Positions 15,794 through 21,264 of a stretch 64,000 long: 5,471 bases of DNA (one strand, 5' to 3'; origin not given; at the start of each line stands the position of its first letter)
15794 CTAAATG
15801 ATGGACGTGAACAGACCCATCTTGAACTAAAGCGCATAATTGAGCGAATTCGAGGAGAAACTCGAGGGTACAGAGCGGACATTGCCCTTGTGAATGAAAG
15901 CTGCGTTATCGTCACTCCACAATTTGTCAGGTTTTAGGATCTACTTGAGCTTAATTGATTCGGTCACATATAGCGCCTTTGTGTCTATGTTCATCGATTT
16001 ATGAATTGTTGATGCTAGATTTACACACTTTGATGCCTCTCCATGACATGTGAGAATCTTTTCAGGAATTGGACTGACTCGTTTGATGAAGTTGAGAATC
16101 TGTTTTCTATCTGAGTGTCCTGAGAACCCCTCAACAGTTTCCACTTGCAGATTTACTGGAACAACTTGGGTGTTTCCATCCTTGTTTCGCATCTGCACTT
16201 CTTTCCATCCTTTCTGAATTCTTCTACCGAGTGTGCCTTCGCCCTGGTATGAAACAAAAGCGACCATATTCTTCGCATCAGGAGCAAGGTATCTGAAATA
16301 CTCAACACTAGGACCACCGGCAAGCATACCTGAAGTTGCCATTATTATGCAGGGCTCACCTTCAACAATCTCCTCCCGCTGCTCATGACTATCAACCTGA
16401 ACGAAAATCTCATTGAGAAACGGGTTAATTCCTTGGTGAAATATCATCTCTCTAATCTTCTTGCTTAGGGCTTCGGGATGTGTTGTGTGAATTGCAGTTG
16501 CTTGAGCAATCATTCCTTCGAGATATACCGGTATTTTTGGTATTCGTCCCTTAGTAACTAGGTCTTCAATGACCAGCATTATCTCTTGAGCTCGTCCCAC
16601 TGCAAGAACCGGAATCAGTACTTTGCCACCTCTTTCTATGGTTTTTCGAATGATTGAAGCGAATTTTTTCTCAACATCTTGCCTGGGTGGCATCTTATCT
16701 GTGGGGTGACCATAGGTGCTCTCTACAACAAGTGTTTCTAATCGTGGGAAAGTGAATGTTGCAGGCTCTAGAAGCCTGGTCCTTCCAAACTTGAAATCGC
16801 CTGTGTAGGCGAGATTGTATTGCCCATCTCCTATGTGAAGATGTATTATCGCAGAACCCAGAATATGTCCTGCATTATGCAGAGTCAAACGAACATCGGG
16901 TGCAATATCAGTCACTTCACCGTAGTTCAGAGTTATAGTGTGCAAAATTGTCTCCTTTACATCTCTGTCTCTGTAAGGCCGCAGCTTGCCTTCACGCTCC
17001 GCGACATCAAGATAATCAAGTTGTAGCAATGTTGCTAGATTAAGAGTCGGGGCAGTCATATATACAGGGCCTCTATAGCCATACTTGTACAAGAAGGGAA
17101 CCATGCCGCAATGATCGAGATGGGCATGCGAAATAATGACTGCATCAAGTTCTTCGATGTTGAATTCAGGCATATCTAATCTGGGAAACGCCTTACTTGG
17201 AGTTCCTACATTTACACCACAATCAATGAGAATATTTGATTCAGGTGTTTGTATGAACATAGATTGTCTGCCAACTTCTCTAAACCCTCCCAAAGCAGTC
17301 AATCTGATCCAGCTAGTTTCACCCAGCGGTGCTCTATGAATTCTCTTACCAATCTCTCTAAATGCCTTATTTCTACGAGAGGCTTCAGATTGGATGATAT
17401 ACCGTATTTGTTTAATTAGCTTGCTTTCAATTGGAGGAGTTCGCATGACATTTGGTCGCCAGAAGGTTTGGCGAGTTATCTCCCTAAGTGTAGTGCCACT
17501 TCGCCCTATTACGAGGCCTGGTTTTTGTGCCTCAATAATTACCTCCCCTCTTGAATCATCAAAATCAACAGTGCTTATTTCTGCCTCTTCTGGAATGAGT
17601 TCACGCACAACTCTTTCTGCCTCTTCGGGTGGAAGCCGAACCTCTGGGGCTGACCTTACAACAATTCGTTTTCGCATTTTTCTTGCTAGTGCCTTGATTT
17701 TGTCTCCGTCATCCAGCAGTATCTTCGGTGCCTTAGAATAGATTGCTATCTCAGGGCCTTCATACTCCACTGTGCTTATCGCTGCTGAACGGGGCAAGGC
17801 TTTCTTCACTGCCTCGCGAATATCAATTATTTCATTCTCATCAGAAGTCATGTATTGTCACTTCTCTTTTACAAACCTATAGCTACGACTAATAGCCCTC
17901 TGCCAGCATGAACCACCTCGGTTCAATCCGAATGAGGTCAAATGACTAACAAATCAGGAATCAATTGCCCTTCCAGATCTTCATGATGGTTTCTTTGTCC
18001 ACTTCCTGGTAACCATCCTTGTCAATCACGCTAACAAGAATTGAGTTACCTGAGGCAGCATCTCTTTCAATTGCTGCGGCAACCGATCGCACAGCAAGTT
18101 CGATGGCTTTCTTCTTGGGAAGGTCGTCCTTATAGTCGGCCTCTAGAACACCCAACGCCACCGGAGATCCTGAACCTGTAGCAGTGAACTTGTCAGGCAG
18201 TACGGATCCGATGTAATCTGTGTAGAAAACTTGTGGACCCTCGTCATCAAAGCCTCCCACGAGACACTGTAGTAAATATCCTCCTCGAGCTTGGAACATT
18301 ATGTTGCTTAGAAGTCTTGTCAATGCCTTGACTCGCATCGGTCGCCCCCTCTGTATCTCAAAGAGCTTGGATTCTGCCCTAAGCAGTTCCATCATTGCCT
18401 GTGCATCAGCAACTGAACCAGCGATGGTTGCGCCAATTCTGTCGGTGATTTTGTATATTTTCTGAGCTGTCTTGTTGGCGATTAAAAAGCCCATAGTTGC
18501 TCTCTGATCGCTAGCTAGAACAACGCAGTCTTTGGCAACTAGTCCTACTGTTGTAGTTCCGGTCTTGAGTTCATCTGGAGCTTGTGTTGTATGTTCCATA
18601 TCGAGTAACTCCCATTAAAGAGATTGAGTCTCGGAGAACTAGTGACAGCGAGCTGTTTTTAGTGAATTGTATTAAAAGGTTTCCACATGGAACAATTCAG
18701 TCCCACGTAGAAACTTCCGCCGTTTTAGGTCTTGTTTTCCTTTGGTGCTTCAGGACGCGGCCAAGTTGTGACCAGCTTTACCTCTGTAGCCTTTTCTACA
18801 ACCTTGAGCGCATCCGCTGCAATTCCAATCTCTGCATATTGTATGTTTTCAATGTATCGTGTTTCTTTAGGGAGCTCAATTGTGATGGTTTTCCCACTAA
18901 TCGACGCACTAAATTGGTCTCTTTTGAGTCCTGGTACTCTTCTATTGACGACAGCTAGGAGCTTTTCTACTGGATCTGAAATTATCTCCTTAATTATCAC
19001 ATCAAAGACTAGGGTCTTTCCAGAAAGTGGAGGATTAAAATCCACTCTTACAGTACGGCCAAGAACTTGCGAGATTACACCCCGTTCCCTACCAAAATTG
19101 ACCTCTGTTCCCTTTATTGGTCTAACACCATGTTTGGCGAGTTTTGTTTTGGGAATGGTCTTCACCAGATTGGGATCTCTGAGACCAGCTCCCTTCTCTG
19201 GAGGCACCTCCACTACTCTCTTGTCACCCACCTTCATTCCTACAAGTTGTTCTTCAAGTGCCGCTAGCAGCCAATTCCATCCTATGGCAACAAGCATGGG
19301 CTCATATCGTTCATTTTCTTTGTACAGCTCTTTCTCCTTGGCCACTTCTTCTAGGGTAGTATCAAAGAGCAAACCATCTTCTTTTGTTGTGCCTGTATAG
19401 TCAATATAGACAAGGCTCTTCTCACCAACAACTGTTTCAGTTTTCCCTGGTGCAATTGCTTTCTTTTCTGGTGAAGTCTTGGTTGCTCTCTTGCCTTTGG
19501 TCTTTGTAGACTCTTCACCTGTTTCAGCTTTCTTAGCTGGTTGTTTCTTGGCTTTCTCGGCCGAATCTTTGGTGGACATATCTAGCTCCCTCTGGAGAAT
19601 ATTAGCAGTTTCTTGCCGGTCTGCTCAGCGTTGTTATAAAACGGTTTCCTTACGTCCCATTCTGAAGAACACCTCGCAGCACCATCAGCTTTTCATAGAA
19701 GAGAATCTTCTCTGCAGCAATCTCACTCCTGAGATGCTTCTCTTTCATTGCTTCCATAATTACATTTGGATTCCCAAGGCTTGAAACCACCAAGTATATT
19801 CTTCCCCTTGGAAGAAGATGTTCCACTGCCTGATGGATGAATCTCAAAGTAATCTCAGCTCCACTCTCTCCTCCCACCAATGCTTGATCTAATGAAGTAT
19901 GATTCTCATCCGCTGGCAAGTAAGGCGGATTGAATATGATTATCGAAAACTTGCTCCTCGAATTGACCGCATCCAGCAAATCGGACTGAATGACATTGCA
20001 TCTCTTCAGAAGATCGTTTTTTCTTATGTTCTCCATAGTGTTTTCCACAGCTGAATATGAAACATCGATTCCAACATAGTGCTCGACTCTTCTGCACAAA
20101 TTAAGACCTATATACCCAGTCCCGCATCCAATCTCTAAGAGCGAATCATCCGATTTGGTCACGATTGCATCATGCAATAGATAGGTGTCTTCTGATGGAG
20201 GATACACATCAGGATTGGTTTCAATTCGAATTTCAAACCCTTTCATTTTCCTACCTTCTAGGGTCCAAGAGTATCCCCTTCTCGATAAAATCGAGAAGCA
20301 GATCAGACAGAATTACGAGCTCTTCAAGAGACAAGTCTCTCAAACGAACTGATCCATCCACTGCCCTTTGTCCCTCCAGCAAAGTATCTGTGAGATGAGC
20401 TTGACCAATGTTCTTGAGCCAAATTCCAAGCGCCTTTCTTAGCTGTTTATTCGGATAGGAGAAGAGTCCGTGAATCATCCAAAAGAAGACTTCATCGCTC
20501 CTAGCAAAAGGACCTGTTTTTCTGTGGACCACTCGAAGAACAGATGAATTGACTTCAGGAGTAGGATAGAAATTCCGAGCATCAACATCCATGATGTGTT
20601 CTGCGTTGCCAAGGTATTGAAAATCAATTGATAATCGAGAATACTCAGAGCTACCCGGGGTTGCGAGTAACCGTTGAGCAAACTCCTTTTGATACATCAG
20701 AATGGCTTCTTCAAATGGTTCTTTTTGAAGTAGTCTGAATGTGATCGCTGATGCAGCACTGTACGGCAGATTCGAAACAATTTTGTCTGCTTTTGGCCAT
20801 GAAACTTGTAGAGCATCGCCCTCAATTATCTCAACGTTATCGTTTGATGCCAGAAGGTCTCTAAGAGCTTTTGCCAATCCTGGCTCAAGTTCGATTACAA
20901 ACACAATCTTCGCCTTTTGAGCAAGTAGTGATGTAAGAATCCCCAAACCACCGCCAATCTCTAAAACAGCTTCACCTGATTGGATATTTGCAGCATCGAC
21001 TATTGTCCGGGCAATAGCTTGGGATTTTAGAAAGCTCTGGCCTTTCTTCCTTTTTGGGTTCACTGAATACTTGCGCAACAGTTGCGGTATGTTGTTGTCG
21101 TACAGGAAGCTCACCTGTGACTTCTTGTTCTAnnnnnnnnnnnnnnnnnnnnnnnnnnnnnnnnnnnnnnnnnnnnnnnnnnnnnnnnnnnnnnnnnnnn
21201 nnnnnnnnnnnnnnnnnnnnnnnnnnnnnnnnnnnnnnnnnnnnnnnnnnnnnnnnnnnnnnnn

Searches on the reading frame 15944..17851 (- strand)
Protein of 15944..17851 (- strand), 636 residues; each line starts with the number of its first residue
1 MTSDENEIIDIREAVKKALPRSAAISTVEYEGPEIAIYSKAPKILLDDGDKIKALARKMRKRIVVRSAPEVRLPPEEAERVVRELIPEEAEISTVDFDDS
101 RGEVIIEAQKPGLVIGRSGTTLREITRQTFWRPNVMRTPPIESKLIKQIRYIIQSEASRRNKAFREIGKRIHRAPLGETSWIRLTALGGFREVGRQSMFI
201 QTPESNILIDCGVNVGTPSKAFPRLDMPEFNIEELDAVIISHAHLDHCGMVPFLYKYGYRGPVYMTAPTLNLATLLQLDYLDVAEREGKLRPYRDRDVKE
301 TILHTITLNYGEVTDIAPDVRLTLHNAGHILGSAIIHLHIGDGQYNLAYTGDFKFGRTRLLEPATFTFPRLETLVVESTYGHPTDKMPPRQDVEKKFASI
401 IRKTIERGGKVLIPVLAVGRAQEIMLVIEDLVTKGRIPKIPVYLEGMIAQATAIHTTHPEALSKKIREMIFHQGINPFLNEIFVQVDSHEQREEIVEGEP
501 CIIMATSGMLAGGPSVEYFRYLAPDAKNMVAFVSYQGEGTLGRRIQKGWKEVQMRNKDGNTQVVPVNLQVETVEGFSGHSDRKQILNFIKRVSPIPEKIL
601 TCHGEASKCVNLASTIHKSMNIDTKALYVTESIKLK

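Call 46: search_protein_families(library=pfam, proteins=[window:15944-17851:-], max_evalue=0.001)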
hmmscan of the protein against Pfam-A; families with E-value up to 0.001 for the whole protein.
window:15944-17851:- (636 aa): 8 families
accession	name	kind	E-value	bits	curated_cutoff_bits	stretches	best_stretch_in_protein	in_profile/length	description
PF10996.14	Beta-Casp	-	1.4e-32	113.2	27.7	1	421-545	1-120/120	Beta-Casp domain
PF17214.9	KH_TffA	-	8.6e-22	77.4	22.6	1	8-72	4-68/68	Transcription termination factor FttA, KH domain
PF07521.17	RMMBL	-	1.7e-15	57.2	21.6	1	564-625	2-61/63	Zn-dependent metallo-hydrolase RNA specificity domain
PF16661.11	Lactamase_B_6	-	4e-14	52.9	27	1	203-366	5-175/193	Metallo-beta-lactamase superfamily domain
PF00753.33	Lactamase_B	-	1.1e-12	48.8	22.7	1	195-364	6-161/196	Metallo-beta-lactamase superfamily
PF12706.13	Lactamase_B_2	-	1.2e-10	41.8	27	1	206-357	2-147/200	Beta-lactamase superfamily domain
PF07650.23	KH_2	-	4.1e-08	33.4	22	1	83-128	7-53/78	KH domain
PF23023.1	Anti-Pycsar_Apyc1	-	4.2e-05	23.6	50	1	205-365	30-179/250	Anti-Pycsar protein Apyc1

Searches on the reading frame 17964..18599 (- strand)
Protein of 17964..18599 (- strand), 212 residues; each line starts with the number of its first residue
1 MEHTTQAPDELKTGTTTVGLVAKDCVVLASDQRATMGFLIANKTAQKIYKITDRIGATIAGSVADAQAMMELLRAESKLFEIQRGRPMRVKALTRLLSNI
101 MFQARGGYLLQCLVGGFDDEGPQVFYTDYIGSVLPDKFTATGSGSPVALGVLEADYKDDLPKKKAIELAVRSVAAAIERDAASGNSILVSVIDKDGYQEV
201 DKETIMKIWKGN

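Call 46: search_protein_families(library=pfam, proteins=[window:17964-18599:-], max_evalue=0.001)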
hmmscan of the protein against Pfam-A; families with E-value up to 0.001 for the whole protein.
window:17964-18599:- (212 aa): 1 family
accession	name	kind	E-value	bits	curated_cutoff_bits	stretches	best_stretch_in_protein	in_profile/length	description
PF00227.31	Proteasome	-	6.3e-58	196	22.4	1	12-192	2-189/189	Proteasome subunit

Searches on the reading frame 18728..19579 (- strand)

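Call 46: search_protein_families(library=pfam, proteins=[window:18728-19579:-], max_evalue=0.001)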
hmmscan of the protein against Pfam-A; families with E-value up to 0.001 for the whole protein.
window:18728-19579:- (284 aa): 3 families
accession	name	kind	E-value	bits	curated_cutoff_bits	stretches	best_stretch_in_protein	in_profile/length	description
PF18046.7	FKBP26_C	-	2.5e-12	47.2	27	1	204-272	2-70/72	FKBP26_C-terminal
PF00254.34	FKBP_C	-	2.4e-10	41.1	21.1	1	53-136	7-76/94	FKBP-type peptidyl-prolyl cis-trans isomerase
PF22199.2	FKBP26_IF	-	1.8e-06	28.3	27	1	141-185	2-46/46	FKBP26, IF domain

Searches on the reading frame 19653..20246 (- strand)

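Call 46: search_protein_families(library=pfam, proteins=[window:19653-20246:-], max_evalue=0.001)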
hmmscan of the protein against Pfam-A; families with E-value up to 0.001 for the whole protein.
window:19653-20246:- (198 aa): 15 families
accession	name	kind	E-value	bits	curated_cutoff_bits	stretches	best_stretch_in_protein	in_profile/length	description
PF05175.20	MTS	-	6.4e-19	68.7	23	1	21-168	20-155/170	Methyltransferase small domain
PF13847.12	Methyltransf_31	-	1.1e-10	41.8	27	1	31-109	2-84/145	Methyltransferase domain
PF13649.12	Methyltransf_25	-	1.7e-10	41.9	27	1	37-112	2-79/97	Methyltransferase domain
PF08242.18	Methyltransf_12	-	4.7e-07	30.9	30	1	37-104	1-70/98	Methyltransferase domain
PF07669.17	Eco57I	-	6.5e-06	26.8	25.3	1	62-156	34-136/171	Eco57I restriction-modification methylase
PF06325.19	PrmA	-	7.5e-06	26.1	22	1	30-106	159-233/296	Ribosomal protein L11 methyltransferase (PrmA)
PF06962.18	rRNA_methylase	-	9e-06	26.1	22.7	1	58-154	2-90/137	Putative rRNA methylase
PF08241.18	Methyltransf_11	-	9.1e-06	26.7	21.2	1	37-93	1-54/95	Methyltransferase domain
PF03602.21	Cons_hypoth95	-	9.7e-06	25.8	24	1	34-112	43-126/182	Conserved hypothetical protein 95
PF12847.13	Methyltransf_18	-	3.7e-05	24.2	27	1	30-104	12-88/151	Methyltransferase domain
PF01135.25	PCMT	-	0.00022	21.5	20.3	1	31-104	72-147/210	Protein-L-isoaspartate(D-aspartate) O-methyltransferase (PCMT)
PF13489.12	Methyltransf_23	-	0.00023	21.4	27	1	30-76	20-61/164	Methyltransferase domain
PF05958.17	tRNA_U5-meth_tr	-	0.00034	20.2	23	1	28-79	197-248/357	tRNA (Uracil-5-)-methyltransferase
PF04816.18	TrmK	-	0.00037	20.5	27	1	37-103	2-70/205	tRNA (adenine(22)-N(1))-methyltransferase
PF01170.24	UPF0020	-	0.00084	19.5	22.3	0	56-119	78-141/197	RMKL-like, methyltransferase domain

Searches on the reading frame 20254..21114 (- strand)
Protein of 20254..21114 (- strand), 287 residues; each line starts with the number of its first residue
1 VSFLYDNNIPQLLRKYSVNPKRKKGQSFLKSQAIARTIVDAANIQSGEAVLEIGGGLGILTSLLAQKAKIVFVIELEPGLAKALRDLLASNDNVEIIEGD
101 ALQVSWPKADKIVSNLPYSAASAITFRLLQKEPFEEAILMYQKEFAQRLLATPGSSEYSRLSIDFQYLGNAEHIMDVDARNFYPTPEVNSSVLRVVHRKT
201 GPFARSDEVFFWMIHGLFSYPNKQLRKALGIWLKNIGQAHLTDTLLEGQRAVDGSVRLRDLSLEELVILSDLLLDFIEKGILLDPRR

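Call 46: search_protein_families(library=pfam, proteins=[window:20254-21114:-], max_evalue=0.001)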
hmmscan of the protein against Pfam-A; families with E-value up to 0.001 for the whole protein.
window:20254-21114:- (287 aa): 5 families
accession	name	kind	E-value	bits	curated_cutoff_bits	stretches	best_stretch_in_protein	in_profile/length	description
PF00398.26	RrnaAD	-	5e-53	180.3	24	1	21-237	5-231/263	Ribosomal RNA adenine dimethylase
PF13649.12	Methyltransf_25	-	5.1e-05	24.3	27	1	50-114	1-70/97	Methyltransferase domain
PF02475.24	TRM5-TYW2_MTfase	-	0.00027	21.3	28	1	41-125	31-121/164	TRM5/TYW2 methyltransferase domain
PF08241.18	Methyltransf_11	-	0.00066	20.7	21.2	0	51-110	1-62/95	Methyltransferase domain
PF01135.25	PCMT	-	0.0009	19.5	20.3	0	26-102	53-134/210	Protein-L-isoaspartate(D-aspartate) O-methyltransferase (PCMT)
